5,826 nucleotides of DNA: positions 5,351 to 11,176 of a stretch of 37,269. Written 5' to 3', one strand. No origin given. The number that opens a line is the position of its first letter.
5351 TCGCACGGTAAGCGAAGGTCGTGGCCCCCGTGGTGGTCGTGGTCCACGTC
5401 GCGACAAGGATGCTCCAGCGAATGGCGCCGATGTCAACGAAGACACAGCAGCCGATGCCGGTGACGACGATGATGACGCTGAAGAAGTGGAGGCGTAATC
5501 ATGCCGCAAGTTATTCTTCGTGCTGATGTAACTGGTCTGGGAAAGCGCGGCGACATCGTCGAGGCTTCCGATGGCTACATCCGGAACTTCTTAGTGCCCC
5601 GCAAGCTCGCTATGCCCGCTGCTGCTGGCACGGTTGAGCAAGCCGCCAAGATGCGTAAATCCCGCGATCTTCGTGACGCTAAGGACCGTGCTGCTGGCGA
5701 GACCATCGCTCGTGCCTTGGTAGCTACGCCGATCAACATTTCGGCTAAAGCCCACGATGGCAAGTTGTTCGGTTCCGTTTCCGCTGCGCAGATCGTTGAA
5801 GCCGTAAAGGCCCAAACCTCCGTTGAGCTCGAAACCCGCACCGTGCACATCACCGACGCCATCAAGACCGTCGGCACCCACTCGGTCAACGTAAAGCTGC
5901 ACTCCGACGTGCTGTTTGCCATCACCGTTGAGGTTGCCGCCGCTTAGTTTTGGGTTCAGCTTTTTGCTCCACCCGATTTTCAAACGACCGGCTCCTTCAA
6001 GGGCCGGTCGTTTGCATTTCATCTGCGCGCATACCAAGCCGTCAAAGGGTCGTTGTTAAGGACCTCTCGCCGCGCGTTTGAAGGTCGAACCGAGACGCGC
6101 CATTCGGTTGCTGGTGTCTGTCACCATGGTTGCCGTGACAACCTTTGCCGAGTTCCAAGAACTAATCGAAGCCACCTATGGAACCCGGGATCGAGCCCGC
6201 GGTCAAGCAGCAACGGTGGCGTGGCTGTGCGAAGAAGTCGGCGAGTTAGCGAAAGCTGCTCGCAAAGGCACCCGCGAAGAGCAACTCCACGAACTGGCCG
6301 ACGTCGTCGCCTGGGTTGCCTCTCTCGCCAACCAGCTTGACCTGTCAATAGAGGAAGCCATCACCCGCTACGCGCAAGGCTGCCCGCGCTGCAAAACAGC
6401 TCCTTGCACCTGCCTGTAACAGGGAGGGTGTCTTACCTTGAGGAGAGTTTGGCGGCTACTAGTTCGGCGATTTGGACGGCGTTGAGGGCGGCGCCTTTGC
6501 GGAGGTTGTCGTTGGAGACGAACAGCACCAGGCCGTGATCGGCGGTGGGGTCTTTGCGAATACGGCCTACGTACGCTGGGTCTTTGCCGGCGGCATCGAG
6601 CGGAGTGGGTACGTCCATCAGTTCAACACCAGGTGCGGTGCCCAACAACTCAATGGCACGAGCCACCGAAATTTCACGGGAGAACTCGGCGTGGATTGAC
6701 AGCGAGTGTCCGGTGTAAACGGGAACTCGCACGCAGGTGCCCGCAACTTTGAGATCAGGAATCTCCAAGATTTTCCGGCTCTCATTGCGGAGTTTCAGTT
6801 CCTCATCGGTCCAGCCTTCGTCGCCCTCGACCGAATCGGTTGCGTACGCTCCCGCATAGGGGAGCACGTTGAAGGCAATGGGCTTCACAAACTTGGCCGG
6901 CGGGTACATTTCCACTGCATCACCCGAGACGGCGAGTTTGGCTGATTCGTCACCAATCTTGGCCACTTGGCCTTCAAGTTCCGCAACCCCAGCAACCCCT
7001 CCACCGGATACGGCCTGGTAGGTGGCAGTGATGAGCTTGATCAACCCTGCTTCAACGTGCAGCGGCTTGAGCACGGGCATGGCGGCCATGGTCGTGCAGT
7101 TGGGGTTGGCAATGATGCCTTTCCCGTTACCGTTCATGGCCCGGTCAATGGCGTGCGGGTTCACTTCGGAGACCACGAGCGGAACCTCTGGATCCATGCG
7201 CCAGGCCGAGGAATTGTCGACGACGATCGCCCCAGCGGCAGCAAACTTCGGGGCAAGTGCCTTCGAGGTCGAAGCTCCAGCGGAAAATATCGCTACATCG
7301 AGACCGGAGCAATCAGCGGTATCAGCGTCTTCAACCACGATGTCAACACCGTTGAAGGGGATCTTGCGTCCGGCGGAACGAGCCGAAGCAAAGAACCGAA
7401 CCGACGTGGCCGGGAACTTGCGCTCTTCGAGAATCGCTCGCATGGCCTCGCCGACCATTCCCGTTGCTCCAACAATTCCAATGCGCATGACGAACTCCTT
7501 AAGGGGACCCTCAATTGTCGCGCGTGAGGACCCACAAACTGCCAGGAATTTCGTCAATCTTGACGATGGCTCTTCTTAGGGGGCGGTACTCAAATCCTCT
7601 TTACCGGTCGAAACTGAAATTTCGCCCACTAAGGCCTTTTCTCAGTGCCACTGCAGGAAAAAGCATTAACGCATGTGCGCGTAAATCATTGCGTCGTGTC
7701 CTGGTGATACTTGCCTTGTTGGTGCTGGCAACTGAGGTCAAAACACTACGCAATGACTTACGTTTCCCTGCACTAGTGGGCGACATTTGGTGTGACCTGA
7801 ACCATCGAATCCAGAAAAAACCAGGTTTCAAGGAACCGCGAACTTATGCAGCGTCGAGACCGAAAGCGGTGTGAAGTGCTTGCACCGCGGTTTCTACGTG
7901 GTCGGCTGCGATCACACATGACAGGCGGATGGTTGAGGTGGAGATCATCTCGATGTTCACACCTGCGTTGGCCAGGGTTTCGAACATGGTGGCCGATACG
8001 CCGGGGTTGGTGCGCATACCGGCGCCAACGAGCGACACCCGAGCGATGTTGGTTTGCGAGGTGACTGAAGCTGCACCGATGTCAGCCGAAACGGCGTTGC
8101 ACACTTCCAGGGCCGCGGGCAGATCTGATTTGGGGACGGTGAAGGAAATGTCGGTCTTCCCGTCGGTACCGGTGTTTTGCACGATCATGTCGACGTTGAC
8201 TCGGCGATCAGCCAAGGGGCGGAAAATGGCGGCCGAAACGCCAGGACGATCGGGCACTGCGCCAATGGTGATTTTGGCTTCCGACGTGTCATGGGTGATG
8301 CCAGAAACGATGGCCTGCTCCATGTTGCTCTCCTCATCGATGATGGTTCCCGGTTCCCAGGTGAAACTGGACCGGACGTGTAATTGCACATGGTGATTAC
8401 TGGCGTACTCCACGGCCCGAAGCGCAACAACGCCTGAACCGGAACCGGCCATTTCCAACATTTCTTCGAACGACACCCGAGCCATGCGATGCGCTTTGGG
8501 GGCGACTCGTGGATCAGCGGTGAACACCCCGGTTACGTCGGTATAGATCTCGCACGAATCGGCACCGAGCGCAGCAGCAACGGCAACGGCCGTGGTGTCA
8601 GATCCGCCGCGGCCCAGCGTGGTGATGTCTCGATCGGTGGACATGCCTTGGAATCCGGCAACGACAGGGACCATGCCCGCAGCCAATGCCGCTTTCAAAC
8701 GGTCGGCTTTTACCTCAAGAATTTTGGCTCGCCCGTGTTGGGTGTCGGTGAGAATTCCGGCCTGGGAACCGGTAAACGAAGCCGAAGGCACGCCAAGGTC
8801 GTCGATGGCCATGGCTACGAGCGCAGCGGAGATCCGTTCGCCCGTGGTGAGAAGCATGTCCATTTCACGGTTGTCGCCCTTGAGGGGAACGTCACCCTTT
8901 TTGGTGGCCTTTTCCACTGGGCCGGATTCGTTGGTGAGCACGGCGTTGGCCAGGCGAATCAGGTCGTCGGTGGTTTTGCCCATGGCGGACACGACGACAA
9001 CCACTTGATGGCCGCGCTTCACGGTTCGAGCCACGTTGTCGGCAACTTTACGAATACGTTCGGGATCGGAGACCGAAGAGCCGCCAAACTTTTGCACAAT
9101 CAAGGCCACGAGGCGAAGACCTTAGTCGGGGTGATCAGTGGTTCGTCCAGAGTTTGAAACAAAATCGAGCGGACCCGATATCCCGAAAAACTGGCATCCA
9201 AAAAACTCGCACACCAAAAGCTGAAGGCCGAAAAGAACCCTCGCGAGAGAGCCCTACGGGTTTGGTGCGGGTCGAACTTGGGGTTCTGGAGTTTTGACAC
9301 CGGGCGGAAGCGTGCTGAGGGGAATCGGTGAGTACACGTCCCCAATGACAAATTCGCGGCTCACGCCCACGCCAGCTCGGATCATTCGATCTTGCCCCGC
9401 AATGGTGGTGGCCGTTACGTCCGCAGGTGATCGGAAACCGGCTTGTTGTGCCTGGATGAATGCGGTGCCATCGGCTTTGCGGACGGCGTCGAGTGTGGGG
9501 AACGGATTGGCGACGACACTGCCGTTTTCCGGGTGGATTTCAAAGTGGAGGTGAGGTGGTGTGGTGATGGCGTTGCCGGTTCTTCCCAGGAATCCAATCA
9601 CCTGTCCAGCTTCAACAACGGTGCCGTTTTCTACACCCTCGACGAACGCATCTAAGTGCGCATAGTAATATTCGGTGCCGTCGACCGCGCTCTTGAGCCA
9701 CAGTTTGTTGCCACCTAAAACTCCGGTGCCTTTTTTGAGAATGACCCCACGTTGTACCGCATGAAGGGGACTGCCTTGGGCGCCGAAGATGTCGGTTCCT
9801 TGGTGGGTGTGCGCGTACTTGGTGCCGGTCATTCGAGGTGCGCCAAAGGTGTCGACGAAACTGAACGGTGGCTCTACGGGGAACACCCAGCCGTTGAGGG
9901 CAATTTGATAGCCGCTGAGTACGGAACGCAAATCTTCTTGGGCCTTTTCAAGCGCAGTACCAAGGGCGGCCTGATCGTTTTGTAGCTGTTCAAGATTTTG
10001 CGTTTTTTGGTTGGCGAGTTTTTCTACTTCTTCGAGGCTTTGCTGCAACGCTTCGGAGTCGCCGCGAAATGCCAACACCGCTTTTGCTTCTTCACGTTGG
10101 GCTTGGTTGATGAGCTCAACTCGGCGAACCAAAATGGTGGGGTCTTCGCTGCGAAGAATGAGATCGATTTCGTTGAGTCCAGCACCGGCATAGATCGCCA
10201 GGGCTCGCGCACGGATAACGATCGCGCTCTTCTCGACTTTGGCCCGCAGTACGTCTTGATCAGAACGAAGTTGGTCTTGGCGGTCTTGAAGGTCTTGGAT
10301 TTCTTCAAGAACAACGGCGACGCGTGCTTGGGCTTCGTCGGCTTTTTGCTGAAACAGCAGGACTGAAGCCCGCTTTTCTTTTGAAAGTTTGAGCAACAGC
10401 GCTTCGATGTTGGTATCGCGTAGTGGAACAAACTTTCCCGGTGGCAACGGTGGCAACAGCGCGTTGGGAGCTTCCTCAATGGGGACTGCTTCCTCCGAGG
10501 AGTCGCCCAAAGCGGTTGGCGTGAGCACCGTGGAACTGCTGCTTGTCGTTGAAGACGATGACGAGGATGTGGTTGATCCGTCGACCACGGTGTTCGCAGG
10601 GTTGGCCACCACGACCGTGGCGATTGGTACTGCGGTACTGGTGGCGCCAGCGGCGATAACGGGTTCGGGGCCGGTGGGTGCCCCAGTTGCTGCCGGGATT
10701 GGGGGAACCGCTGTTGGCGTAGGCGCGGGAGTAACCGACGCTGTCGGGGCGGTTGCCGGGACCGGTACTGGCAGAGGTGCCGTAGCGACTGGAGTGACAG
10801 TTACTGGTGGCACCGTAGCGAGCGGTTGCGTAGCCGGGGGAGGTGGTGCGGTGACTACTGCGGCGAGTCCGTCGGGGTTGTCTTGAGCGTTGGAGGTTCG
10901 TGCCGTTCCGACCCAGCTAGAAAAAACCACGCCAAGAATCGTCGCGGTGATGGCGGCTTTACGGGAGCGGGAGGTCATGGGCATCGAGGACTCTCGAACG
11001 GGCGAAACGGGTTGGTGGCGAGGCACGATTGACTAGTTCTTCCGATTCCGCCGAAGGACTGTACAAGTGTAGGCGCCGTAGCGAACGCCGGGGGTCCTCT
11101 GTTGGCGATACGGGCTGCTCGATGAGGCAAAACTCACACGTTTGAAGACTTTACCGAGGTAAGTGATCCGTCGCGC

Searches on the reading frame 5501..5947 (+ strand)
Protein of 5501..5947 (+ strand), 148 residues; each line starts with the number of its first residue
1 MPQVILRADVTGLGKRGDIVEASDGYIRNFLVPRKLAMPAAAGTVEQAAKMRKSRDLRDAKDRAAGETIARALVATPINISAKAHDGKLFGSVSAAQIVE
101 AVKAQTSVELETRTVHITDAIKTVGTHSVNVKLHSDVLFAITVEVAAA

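Call 44: search_protein_families(library=pfam, proteins=[window:5501-5947:+], max_evalue=0.00001)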
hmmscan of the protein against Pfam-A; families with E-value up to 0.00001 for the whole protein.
window:5501-5947:+ (148 aa): 2 families
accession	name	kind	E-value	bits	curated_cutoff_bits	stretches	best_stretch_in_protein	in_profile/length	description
PF03948.19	Ribosomal_L9_C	-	2.6e-21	76.3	23.2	1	67-146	4-85/86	Ribosomal protein L9, C-terminal domain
PF01281.25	Ribosomal_L9_N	-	1.8e-18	66.3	20.7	1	3-47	2-46/47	Ribosomal protein L9, N-terminal domain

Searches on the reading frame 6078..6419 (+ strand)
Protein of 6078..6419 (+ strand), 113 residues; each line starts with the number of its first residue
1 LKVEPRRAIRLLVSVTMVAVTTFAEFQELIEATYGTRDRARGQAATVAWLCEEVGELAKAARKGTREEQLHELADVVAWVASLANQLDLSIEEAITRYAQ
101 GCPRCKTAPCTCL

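Call 70: search_protein_families(library=pfam, proteins=[window:6078-6419:+], max_evalue=0.01)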
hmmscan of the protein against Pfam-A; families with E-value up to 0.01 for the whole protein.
window:6078-6419:+ (113 aa): 3 families
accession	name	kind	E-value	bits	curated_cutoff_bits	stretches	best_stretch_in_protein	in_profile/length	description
PF03819.22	MazG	-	1.7e-09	38.3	22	1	43-98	3-62/74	MazG nucleotide pyrophosphohydrolase domain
PF01503.22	PRA-PH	-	1.7e-05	25.6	21.3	1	40-94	26-78/86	Phosphoribosyl-ATP pyrophosphohydrolase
PF12643.12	MazG-like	-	0.00091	19.9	27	1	50-97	15-61/85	MazG-like family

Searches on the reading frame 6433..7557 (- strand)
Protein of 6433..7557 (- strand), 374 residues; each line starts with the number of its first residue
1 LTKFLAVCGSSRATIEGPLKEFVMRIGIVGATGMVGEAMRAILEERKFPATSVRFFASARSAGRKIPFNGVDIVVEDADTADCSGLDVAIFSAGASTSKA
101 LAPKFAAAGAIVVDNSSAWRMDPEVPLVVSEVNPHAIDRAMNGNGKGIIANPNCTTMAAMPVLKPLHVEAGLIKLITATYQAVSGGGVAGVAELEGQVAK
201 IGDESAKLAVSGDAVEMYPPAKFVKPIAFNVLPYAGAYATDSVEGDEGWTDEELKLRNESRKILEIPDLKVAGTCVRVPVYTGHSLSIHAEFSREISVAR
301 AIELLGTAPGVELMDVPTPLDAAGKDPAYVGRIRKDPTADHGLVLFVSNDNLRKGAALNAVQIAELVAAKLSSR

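Call 10: search_protein_families(library=pfam, proteins=[window:6433-7557:-])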
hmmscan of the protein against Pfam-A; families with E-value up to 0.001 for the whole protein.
window:6433-7557:- (374 aa): 2 families
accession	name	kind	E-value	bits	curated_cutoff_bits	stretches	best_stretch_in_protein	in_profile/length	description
PF02774.23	Semialdhyde_dhC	-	4.9e-46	157.6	26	1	163-354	1-184/184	Semialdehyde dehydrogenase, dimerisation domain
PF01118.30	Semialdhyde_dh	-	2.9e-36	125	26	1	25-139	1-120/121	Semialdehyde dehydrogenase, NAD binding domain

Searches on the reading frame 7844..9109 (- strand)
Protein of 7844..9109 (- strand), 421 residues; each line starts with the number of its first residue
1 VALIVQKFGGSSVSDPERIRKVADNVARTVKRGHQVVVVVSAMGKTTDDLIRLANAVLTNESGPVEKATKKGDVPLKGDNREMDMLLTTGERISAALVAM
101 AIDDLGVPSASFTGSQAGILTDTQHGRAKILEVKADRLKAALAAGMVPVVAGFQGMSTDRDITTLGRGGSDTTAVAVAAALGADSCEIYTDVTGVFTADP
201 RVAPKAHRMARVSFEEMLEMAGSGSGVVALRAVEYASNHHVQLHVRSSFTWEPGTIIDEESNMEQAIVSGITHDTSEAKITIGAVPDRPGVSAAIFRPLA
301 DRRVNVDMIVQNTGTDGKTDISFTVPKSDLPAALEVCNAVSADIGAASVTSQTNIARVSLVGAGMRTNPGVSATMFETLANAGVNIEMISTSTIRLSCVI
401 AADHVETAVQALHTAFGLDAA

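Call 10: search_protein_families(library=pfam, proteins=[window:7844-9109:-])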
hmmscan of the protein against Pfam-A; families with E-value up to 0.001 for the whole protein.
window:7844-9109:- (421 aa): 4 families
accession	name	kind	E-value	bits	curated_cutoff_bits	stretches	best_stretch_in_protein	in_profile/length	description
PF00696.33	AA_kinase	-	1.4e-54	185.7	24.9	1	3-247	2-234/234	Amino acid kinase family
PF22468.2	ACT_9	-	7.2e-38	128.6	27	2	358-416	1-61/61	ACT domain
PF13840.12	ACT_7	-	3.1e-19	69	27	1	351-413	2-64/65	ACT domain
PF01842.31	ACT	-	1.1e-17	63.9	27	2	285-335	7-59/66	ACT domain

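Call 78: find_homologous_proteins(query=window:7844-9109:-, max_evalue=1e-80)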
Query window:7844-9109:- (421 aa): 8000 proteins with E <= 1e-80 among 8000 candidates; the best 120 are listed.
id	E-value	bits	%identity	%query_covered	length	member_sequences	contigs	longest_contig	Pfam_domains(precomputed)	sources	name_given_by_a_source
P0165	1.2e-262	888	100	100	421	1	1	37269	PF00696.34,PF22468.3,PF01842.32,PF13840.13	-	-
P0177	1.0e-259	879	99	100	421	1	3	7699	PF00696.34,PF22468.3,PF01842.32,PF13840.13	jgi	jgi:aspartate kinase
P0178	5.1e-257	870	98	100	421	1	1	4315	PF00696.34,PF22468.3,PF01842.32,PF13840.13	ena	-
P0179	2.8e-256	867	98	100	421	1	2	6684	PF00696.34,PF22468.3,PF01842.32,PF13840.13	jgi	jgi:aspartate kinase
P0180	3.4e-256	867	97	100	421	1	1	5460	PF00696.34,PF22468.3,PF01842.32,PF13840.13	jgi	jgi:aspartate kinase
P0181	1.9e-255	865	98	100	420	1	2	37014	PF00696.34,PF22468.3,PF01842.32,PF13840.13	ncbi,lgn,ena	-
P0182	2.6e-255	864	97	100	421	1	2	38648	PF00696.34,PF22468.3,PF01842.32,PF13840.13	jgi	jgi:aspartate kinase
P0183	2.6e-255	864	97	100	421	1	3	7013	PF00696.34,PF22468.3,PF01842.32,PF13840.13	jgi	jgi:aspartate kinase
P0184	4.3e-255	863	97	100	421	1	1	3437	PF00696.34,PF22468.3,PF01842.32,PF13840.13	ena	-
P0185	5.3e-255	863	97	100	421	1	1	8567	PF00696.34,PF22468.3,PF01842.32,PF13840.13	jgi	jgi:aspartate kinase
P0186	1.3e-254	862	97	100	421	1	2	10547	PF00696.34,PF22468.3,PF01842.32,PF13840.13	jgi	jgi:aspartate kinase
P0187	1.8e-254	861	98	99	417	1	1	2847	PF00696.34,PF22468.3,PF01842.32,PF13840.13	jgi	jgi:aspartate kinase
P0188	5.4e-254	860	97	100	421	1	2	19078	PF00696.34,PF22468.3,PF01842.32,PF13840.13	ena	-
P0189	6.0e-254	860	97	100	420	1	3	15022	PF00696.34,PF22468.3,PF01842.32,PF13840.13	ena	-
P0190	9.1e-254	859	96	100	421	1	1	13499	PF00696.34,PF22468.3,PF01842.32,PF13840.13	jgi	jgi:aspartate kinase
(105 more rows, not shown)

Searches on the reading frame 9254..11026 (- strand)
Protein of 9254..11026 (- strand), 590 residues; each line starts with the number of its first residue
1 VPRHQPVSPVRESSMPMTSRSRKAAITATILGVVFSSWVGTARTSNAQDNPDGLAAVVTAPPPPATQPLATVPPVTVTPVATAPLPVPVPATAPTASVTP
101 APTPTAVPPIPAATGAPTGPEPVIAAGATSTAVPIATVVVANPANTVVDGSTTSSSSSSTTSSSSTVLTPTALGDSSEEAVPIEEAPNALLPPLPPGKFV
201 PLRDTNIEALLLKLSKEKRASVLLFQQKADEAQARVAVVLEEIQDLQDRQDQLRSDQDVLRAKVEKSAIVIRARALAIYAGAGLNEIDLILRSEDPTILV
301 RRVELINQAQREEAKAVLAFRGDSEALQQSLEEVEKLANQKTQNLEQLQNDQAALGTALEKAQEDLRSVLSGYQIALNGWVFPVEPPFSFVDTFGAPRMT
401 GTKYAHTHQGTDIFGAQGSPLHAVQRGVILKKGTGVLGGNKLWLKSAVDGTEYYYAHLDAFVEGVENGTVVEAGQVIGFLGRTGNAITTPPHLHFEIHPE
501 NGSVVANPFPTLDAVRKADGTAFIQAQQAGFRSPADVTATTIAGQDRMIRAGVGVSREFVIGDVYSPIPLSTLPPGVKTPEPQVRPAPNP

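Call 44: search_protein_families(library=pfam, proteins=[window:9254-11026:-], max_evalue=0.00001)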
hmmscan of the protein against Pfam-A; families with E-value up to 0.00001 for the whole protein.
window:9254-11026:- (590 aa): 1 family
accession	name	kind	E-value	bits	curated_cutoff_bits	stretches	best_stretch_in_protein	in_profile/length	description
PF01551.29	Peptidase_M23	-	4e-19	69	28.7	1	407-501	2-91/96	Peptidase family M23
